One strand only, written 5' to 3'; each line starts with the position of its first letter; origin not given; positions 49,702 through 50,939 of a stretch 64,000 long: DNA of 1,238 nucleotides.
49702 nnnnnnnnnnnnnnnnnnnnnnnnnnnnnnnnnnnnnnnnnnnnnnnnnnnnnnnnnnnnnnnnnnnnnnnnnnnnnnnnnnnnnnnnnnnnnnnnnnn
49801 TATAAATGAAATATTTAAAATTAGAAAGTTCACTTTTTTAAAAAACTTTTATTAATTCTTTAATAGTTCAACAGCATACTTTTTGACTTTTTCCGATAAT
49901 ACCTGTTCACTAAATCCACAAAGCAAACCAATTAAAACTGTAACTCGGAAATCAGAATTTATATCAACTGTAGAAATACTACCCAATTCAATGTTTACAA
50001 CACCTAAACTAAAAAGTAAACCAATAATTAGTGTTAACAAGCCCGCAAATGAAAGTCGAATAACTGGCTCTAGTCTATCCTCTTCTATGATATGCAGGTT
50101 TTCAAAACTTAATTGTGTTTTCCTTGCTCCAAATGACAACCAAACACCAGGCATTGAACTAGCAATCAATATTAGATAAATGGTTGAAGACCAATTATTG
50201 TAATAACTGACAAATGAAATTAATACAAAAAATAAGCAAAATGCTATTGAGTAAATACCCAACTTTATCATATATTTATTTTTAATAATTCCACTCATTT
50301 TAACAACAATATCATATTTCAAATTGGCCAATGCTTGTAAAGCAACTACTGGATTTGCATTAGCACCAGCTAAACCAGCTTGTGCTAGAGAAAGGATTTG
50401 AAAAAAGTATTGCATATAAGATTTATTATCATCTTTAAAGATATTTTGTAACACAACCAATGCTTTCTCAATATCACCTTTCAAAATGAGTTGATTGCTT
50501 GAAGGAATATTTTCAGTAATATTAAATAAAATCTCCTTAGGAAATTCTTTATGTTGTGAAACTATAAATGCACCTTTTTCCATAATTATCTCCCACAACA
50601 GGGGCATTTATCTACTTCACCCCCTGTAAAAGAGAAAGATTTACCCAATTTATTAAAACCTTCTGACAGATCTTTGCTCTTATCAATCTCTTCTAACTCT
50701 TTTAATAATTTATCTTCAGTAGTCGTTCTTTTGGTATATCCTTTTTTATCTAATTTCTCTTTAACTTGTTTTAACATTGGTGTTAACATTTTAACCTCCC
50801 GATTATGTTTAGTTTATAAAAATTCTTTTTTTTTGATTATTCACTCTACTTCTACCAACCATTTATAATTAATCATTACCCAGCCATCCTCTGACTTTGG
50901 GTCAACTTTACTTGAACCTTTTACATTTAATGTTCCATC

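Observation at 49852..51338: Three unrecognisable AT-rich genes co-oriented with the R-M gene: candidate novel accessory or abortive-infection module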

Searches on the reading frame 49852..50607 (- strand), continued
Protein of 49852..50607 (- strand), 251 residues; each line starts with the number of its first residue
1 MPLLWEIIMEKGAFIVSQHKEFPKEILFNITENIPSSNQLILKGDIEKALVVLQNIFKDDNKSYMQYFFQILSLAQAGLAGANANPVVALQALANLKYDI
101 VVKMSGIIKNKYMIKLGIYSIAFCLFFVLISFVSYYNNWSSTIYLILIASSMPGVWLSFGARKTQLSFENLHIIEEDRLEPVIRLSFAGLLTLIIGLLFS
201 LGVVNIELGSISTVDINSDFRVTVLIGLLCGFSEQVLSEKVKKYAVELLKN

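Call 73: predict_structure(protein=P0237)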
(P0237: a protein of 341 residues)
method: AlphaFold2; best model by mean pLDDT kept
length: 341 residues; sequences in the alignment: 1
mean_pLDDT: 48.2   pTM: 0.35
mean pLDDT of the five models: 48.2, 43.1, 40.6, 32.7, 31.6
residues with pLDDT >= 90: 0; 70-90: 52; 50-70: 56; < 50: 233
segments of 3 or more residues with pLDDT < 50: 1-7, 9-27, 36-118, 225-341
pLDDT, mean of each block of 10 residues (from residue 1): 43 41 41 43 33 28 36 35 35 42 42 48 69 78 67 78 66 75 78 62 55 54 47 45 41 40 37 42 41 35 38 42 39 42 29
secondary structure, 60 per line:
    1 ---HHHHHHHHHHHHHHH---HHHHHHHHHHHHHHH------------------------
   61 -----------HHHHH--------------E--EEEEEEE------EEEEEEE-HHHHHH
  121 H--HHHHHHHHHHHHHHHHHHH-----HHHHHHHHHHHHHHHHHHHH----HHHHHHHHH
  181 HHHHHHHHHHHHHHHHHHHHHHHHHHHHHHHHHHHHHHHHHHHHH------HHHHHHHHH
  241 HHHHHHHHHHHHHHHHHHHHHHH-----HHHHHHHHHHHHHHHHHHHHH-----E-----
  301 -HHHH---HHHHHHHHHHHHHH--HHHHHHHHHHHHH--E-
elements in order: H4-18 H22-36 H72-76 E94-100 E107-113 H115-121 H124-142 H148-167 H172-225 H232-263 H269-289 H302-305 H309-322 H325-337

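Call 75: search_solved_structures(query=A1, max_evalue=1)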
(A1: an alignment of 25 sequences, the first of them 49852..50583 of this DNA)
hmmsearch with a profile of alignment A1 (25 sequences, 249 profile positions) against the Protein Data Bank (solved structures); distinct sequences matched with E-value up to 1: 1.
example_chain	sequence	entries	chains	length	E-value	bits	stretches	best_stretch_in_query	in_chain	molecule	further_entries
8p6j_BBB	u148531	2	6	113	0.79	12.3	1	33-65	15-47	Antiphagocytic M protein, type 3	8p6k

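Call 84: search_protein_families(library=pfam, proteins=[L005:8066-9694:+, L006:6355-7263:+, L006:5051-5932:+, L004:5617-6630:+, L004:4733-5554:-, L034:10879-11427:+, L039:10855-11745:-, L042:8597-9634:+, L042:10905-11396:-, L031:2537-3307:+], max_evalue=0.0001)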
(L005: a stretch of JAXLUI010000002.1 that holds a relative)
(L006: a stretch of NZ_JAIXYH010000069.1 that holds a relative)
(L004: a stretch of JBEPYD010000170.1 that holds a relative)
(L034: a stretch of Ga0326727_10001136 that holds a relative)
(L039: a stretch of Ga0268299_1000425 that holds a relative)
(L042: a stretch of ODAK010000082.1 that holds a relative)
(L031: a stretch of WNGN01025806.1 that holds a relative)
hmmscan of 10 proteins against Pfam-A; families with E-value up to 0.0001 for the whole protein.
L005:8066-9694:+ (543 aa): 2 families
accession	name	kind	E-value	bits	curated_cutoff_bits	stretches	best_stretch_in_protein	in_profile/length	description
PF02384.22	N6_Mtase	-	3.7e-107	358.7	20.4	1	157-493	2-310/311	N-6 DNA Methylase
PF12161.14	HsdM_N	-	2.8e-28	99.7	24.5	1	16-144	1-134/135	HsdM N-terminal domain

L006:6355-7263:+ (303 aa): 1 family
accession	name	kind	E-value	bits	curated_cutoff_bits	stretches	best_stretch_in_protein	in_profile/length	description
PF08878.16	HamA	-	4.8e-20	72.8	25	1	48-281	2-230/230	HamA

L006:5051-5932:+ (294 aa): 1 family
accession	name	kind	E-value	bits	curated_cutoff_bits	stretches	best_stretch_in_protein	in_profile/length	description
PF00892.27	EamA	-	1.8e-20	74.1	28.2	2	12-137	7-134/135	EamA-like transporter family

L004:5617-6630:+ (338 aa): 2 families
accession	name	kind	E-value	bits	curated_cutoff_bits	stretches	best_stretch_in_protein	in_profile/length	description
PF12625.12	Arabinose_bd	-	4.3e-09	37.2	27.6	1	47-192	17-167/185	Arabinose-binding domain of AraC transcription regulator, N-term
PF12833.13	HTH_18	-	7.8e-05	23.3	33.6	0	263-324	4-66/80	Helix-turn-helix domain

L004:4733-5554:- (274 aa): 2 families
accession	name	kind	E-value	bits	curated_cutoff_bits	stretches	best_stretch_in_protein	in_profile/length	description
PF10604.15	Polyketide_cyc2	-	1.9e-13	51.4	27.4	1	137-274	9-142/142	Polyketide cyclase / dehydrase and lipid transport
PF03364.25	Polyketide_cyc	-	7.4e-08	33.1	23.4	1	143-253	6-113/126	Polyketide cyclase / dehydrase and lipid transport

L034:10879-11427:+ (183 aa): 0 families

L039:10855-11745:- (297 aa): 0 families

L042:8597-9634:+ (346 aa): 4 families
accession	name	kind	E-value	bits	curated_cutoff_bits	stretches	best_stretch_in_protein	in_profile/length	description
PF01807.25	Zn_ribbon_DnaG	-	9.2e-16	57.9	24.9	1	9-99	7-90/98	CHC2 zinc finger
PF08275.17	DNAG_N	-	9.1e-07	29.5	26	0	179-205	75-101/128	DNA primase catalytic core, N-terminal domain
PF13155.12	Toprim_2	-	2.4e-06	28.3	22.1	1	249-334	1-86/88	Toprim-like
PF13662.12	Toprim_4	-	4.8e-06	27.1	25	1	248-313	3-72/85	Toprim domain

L042:10905-11396:- (164 aa): 0 families

L031:2537-3307:+ (257 aa): 1 family
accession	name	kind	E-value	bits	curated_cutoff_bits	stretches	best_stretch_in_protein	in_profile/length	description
PF10137.14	CAP12-PCTIR_TIR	-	6.7e-32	110.4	24.7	1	103-226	1-118/119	CAP12/Pycsar effector protein, TIR domain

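Call 85: search_protein_families(library=padloc, proteins=[L035:4870-7521:+, L035:7502-8599:+, L035:8554-9717:+, L034:5635-8253:-, L007:3521-5587:-, L054:4559-5707:+, L003:7520-8674:+, L003:8681-9307:+, L008:10842-13358:-, L007:7393-8739:+], max_evalue=0.0001)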
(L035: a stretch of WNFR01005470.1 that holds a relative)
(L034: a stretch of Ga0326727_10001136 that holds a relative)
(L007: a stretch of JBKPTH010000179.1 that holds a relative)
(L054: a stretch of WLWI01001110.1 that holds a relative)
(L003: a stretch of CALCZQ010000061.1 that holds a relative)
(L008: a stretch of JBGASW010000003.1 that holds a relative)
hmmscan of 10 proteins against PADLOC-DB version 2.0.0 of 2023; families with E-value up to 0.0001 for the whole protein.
L035:4870-7521:+ (884 aa): 0 families

L035:7502-8599:+ (366 aa): 0 families

L035:8554-9717:+ (388 aa): 0 families

L034:5635-8253:- (873 aa): 0 families

L007:3521-5587:- (689 aa): 0 families

L054:4559-5707:+ (383 aa): 3 families
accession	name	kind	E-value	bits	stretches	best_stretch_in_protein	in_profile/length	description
PDLC03854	LmuA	-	3.2e-10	37.7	1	220-290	237-305/345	-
PDLC03805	RTasMBL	-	2.8e-06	24.7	0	32-104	2-70/322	DRT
PDLC04675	PDC-M48B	-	1.3e-05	22.6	0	237-274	197-234/291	-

L003:7520-8674:+ (385 aa): 76 families (the best 25 are shown)
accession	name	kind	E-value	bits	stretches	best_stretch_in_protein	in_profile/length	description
PDLC04562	PDC-M29A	-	8.6e-37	125.3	1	4-351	3-351/410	-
PDLC02979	AriA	-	3e-21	74.6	2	71-318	147-373/373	-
PDLC04182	HEC-01A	-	9.9e-16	55.7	2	3-44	5-53/406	-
PDLC04176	HEC-01A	-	1.6e-14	52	1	3-98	4-100/371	-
PDLC03878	NsnB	-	2.9e-14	51.6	1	1-380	1-334/345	-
PDLC02980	AriA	-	6.3e-14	50.6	1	24-319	1-304/304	-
PDLC02915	ATPase-Toprim_I-B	-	7.3e-14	49.5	2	261-335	246-313/623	-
PDLC04214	HEC-02A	-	2.8e-13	47.9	2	1-42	1-42/338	-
PDLC04710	PDC-M56A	-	3.2e-13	47.4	1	3-96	2-91/382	-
PDLC00083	GajA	-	2.2e-11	40.9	2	3-69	4-64/639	AAA ATPase domain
PDLC04033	PD-T4-4_A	-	5.9e-11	40.2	1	271-326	327-378/460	-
PDLC02358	Old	-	1.8e-10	38.3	1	263-320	278-331/578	Old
PDLC04179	HEC-01A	-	2.3e-10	38.2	1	1-48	1-47/459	-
PDLC00271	PtuA1|PtuA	-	2.8e-10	38.3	1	3-66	4-67/421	AAA ATPase domain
PDLC04144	HEC-01B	-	4.7e-10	37.1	1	3-59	4-59/395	-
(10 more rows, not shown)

L003:8681-9307:+ (209 aa): 0 families

L008:10842-13358:- (839 aa): 34 families (the best 25 are shown)
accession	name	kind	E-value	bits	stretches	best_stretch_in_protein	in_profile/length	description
PDLC03859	LmuB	-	5.4e-18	63.5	1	2-619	3-594/611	-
PDLC04135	mad3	-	3.8e-15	54.3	1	3-623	1-335/374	mads_3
PDLC00271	PtuA1|PtuA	-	3.3e-13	48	1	3-76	2-75/421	AAA ATPase domain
PDLC03861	LmuB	-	6.1e-13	45.6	1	3-107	209-307/1213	-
PDLC00298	PtuA1|PtuA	-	4.2e-12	43.8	1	3-64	2-63/423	AAA ATPase domain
PDLC02913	ATPase_I-A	-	4.3e-12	43.9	1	2-103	52-150/508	-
PDLC00278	PtuA1|PtuA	-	5.8e-12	43.6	1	3-64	2-64/436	AAA ATPase domain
PDLC00299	PtuA1|PtuA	-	1.5e-11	42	1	2-103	53-153/535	AAA ATPase domain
PDLC03865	LmuB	-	1.7e-11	41.1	1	4-193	3-202/1007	-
PDLC00311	PtuA1|PtuA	-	4.5e-11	40.4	1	2-76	1-77/455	AAA ATPase domain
PDLC00284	PtuA1|PtuA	-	7.2e-11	39.6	1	2-66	60-125/545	AAA ATPase domain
PDLC00305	PtuA1|PtuA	-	1.1e-09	36.1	1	3-50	2-49/392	AAA ATPase domain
PDLC00310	PtuA1|PtuA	-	3.4e-09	34.3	1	2-59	1-58/443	AAA ATPase domain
PDLC02981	AriAB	-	2.2e-08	31.3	1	3-49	2-48/694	-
PDLC00267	PtuA1|PtuA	-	1.6e-07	28.8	0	3-58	2-57/438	AAA ATPase domain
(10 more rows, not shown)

L007:7393-8739:+ (449 aa): 3 families
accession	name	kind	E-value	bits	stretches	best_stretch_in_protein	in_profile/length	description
PDLC05049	PDC-S59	-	6.3e-29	99.3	1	16-361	17-363/428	-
PDLC04140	mad8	-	1e-06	26.5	1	37-191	27-195/314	mads_8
PDLC00117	GajB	-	4.7e-05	20.1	1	30-84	21-75/604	UrvD helicase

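Call 86: search_dna_similar(query=window:49852-50583:-, collection=plasmids, mode=protein, max_evalue=0.00001)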
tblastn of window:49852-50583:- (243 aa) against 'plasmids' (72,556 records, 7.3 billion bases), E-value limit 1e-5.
No match.

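Call 87: search_dna_similar(query=window:49852-50583:-, collection=phages, mode=protein, max_evalue=0.00001)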
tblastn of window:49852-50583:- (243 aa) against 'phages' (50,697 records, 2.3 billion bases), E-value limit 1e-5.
No match.

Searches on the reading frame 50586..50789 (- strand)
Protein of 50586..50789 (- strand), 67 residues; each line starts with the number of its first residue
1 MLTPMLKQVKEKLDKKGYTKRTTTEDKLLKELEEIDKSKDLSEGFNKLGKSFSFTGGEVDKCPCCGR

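Call 4: search_protein_families(library=pfam, proteins=[window:50586-50789:-], max_evalue=1)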
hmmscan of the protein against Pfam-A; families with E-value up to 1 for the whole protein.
window:50586-50789:- (67 aa): 0 families

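Call 5: search_protein_families(library=padloc, proteins=[window:50586-50789:-], max_evalue=1)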
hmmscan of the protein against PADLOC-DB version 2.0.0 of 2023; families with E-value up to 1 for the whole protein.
window:50586-50789:- (67 aa): 0 families

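Call 12: search_protein_families(library=ncbifam, proteins=[window:50586-50789:-], max_evalue=1)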
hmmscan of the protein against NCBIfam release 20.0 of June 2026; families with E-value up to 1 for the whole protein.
window:50586-50789:- (67 aa): 0 families

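Call 13: search_protein_families(library=phrogs, proteins=[window:50586-50789:-], max_evalue=1)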
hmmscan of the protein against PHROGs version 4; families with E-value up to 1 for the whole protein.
window:50586-50789:- (67 aa): 0 families

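Call 76: search_solved_structures(query=A2, max_evalue=1)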
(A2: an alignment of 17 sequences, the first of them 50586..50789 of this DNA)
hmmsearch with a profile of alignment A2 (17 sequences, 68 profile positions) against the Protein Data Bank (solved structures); distinct sequences matched with E-value up to 1: 4.
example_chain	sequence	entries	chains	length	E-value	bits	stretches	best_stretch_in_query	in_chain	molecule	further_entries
2i13_A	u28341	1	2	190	4.1e-08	36.9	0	53-67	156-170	Aart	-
1mey_C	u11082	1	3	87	0.033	18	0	47-67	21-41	CONSENSUS ZINC FINGER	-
9fhl_C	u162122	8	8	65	0.23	15.3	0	56-66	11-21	Small zinc finger protein HVO-2753-like zinc-binding pocket domain-containing protein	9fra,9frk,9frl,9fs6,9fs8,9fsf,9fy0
9k83_A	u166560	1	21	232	0.73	13.7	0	7-43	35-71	Fiber-n6-Zn1-HEHE-43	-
